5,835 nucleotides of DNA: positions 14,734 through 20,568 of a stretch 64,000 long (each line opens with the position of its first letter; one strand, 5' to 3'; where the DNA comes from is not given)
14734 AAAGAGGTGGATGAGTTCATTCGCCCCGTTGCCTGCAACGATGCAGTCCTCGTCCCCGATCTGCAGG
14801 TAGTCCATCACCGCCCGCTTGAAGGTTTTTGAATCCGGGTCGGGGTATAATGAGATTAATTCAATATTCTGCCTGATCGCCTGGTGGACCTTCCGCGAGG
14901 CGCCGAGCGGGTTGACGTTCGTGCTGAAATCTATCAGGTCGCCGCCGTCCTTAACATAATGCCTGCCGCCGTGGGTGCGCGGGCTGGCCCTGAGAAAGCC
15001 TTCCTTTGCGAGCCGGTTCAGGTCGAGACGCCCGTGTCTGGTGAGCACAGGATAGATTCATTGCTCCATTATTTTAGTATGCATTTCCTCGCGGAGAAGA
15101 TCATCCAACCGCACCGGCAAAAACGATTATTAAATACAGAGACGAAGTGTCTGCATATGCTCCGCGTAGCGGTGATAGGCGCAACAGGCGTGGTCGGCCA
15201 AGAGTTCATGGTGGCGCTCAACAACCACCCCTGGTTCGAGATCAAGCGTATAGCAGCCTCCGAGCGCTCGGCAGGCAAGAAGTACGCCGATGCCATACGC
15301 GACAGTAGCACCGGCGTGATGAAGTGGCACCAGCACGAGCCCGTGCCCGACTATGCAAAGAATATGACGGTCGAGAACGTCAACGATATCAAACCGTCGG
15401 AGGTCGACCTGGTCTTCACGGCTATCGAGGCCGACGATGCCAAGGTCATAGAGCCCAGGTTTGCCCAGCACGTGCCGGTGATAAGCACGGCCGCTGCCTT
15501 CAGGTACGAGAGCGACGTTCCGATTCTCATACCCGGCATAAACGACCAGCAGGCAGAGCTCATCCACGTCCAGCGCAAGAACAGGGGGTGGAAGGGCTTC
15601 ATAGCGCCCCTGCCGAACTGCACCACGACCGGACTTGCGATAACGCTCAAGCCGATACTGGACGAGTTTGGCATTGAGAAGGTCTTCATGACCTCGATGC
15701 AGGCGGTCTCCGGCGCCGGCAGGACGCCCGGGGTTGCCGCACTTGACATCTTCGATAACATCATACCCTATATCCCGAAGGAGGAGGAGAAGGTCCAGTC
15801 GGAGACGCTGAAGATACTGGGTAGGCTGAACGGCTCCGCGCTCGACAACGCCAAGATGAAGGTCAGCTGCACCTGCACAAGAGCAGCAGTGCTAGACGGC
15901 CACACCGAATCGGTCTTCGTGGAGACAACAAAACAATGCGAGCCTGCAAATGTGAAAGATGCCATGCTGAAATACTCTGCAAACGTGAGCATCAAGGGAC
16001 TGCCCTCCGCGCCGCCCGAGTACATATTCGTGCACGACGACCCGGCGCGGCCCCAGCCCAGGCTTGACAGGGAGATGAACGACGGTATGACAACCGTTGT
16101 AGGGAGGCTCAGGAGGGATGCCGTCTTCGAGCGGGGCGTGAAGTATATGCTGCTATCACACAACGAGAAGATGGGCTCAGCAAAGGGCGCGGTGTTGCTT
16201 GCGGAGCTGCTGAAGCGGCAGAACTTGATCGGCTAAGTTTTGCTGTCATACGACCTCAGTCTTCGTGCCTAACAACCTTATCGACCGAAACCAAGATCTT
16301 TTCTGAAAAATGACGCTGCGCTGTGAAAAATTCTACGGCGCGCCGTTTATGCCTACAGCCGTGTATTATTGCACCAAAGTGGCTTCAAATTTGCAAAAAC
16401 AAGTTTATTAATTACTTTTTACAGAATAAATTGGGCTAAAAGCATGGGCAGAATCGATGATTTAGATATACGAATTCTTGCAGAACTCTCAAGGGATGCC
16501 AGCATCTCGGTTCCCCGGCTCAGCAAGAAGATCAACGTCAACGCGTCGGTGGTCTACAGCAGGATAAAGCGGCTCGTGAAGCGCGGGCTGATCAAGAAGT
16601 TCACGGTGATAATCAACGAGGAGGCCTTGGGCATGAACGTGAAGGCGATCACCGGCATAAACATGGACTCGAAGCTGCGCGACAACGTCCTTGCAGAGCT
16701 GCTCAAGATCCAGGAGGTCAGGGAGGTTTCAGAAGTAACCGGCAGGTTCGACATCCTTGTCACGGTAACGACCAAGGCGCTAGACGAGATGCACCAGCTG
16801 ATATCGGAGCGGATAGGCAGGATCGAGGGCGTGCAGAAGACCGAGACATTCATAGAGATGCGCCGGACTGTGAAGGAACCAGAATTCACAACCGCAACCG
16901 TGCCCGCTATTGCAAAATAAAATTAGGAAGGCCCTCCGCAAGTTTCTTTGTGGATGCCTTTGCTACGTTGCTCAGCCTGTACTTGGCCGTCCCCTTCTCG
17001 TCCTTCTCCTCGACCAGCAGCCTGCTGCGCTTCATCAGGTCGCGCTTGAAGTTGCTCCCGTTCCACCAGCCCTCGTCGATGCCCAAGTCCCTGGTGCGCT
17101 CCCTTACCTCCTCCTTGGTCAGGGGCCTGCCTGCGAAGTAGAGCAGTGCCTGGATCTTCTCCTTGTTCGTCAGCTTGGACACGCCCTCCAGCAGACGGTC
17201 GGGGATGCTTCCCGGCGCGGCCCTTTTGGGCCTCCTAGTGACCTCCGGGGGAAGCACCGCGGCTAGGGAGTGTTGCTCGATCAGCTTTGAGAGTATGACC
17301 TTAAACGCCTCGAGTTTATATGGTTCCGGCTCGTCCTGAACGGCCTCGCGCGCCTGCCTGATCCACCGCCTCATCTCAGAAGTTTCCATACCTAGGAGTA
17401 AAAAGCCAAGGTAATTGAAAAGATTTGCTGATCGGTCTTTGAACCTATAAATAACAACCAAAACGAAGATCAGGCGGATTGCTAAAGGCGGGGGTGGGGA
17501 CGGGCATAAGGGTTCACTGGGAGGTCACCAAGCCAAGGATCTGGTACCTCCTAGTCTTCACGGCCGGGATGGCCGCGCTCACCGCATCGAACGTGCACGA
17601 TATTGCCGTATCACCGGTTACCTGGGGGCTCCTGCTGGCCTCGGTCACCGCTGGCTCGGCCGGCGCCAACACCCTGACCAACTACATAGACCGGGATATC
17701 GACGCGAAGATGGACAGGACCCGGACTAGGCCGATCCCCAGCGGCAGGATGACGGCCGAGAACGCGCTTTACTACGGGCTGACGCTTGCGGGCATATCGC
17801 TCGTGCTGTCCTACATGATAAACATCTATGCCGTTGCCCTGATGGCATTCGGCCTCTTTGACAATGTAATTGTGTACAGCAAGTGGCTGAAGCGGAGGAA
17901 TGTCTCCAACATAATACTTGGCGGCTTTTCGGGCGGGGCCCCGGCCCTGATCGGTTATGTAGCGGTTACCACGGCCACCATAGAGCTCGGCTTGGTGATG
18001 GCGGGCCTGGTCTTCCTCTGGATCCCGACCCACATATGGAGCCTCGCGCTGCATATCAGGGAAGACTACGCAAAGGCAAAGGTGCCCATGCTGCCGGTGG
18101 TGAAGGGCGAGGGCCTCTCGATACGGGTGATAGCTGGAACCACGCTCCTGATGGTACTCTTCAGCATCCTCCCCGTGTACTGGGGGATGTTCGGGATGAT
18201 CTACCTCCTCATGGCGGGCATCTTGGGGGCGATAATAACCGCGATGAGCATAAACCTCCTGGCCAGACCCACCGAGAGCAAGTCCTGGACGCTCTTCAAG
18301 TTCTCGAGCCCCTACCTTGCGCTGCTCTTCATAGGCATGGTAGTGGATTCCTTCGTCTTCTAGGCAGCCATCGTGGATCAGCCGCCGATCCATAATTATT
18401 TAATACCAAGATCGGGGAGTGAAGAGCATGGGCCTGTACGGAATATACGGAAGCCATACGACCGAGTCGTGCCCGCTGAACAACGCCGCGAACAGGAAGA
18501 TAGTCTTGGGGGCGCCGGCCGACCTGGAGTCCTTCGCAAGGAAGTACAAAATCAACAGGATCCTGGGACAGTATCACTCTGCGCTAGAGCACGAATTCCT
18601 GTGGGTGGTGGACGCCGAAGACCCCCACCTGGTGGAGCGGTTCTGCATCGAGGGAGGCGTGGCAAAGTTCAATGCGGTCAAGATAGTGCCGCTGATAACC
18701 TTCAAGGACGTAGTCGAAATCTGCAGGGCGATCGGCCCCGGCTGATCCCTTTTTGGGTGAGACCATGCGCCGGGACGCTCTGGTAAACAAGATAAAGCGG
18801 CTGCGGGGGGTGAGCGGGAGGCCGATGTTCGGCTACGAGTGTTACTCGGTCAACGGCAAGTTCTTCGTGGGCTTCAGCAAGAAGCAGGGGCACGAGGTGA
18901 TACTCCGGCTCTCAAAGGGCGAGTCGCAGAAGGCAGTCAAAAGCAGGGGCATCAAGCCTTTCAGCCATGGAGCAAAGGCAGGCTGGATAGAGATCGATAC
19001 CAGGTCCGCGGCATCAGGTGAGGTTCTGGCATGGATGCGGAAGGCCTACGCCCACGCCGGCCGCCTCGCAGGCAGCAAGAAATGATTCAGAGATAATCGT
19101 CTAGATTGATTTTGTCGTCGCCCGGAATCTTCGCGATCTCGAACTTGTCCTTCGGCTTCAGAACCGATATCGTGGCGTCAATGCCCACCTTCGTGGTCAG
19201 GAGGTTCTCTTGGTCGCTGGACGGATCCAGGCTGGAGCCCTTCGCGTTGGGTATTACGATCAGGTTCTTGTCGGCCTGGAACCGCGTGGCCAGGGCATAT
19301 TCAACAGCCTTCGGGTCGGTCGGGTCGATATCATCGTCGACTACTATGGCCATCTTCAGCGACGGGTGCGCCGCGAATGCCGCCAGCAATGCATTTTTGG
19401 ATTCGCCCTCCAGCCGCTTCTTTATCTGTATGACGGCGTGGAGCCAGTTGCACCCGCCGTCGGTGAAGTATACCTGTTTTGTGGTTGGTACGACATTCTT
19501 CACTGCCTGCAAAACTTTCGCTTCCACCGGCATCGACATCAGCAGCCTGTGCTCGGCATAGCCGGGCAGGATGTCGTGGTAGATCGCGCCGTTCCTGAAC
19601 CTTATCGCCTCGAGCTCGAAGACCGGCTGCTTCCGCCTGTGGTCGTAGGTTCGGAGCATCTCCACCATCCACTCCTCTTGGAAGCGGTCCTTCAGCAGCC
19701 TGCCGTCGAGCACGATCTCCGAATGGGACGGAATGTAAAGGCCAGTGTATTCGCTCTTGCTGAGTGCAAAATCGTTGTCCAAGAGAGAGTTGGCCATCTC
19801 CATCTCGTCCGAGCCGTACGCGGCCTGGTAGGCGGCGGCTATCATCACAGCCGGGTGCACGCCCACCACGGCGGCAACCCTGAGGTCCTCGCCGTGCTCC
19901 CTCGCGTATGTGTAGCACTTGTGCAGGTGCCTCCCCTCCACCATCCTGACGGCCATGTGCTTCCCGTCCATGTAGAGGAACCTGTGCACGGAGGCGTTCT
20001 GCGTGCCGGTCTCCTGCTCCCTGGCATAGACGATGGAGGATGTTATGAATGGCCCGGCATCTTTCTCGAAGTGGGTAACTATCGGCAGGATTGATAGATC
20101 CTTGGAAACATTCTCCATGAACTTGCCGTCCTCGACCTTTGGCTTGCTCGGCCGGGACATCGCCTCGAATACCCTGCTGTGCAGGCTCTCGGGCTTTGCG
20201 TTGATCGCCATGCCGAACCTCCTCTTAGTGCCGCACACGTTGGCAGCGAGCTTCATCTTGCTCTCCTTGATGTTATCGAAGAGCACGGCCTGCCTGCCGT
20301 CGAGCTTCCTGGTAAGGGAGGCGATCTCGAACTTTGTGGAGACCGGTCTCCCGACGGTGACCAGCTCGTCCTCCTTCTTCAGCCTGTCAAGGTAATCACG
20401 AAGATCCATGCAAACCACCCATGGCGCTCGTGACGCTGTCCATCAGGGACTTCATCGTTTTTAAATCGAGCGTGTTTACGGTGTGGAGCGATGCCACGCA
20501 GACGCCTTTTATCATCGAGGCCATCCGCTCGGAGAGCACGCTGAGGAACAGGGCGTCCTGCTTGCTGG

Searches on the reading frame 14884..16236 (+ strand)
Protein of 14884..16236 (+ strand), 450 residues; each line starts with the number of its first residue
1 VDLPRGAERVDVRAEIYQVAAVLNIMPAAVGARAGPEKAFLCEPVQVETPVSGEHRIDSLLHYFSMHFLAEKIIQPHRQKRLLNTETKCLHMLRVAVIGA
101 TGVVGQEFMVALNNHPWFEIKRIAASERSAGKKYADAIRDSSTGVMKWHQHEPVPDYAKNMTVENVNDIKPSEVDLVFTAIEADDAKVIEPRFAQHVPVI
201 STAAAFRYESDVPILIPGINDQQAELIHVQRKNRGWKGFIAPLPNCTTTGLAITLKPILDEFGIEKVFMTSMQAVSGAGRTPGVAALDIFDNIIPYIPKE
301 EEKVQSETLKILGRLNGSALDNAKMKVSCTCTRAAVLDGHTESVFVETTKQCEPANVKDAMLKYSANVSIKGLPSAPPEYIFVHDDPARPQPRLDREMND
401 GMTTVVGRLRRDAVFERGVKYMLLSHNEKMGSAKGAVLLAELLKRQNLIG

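Call 30: search_protein_families(library=pfam, proteins=[window:14884-16236:+], max_evalue=0.00001)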
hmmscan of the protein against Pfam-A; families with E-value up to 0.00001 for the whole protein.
window:14884-16236:+ (450 aa): 2 families
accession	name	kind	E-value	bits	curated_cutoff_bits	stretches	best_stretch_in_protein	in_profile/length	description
PF02774.23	Semialdhyde_dhC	-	7.9e-35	121.1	26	1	255-427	1-181/184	Semialdehyde dehydrogenase, dimerisation domain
PF01118.30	Semialdhyde_dh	-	1.4e-27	96.9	26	1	94-224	1-118/121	Semialdehyde dehydrogenase, NAD binding domain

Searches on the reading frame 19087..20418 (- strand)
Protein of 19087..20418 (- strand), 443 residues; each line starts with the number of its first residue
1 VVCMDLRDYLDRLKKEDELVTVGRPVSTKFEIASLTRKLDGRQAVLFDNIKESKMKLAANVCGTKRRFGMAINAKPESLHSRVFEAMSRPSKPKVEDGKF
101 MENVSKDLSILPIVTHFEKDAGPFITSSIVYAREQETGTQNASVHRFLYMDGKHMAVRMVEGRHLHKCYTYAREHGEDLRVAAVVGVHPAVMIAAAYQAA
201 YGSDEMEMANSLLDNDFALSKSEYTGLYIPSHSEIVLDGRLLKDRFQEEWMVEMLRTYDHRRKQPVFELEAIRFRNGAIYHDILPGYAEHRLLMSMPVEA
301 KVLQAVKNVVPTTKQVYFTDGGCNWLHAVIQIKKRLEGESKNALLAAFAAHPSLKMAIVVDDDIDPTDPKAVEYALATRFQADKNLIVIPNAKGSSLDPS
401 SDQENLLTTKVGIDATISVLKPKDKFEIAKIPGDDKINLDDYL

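Call 30: search_protein_families(library=pfam, proteins=[window:19087-20418:-], max_evalue=0.00001)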
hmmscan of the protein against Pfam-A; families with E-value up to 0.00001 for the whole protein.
window:19087-20418:- (443 aa): 3 families
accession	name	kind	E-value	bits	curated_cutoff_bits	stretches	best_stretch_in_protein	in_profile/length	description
PF01977.22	UbiD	-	2.9e-50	170.7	23.3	1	97-287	7-205/206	3-octaprenyl-4-hydroxybenzoate carboxy-lyase Rift-related domain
PF20696.2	UbiD_C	-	3.4e-36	124.5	24.2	1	292-415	2-127/127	3-octaprenyl-4-hydroxybenzoate carboxy-lyase C-terminal domain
PF20695.2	UbiD_N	-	4.2e-17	62.4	24.3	1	10-87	1-78/78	3-octaprenyl-4-hydroxybenzoate carboxy-lyase N-terminal domain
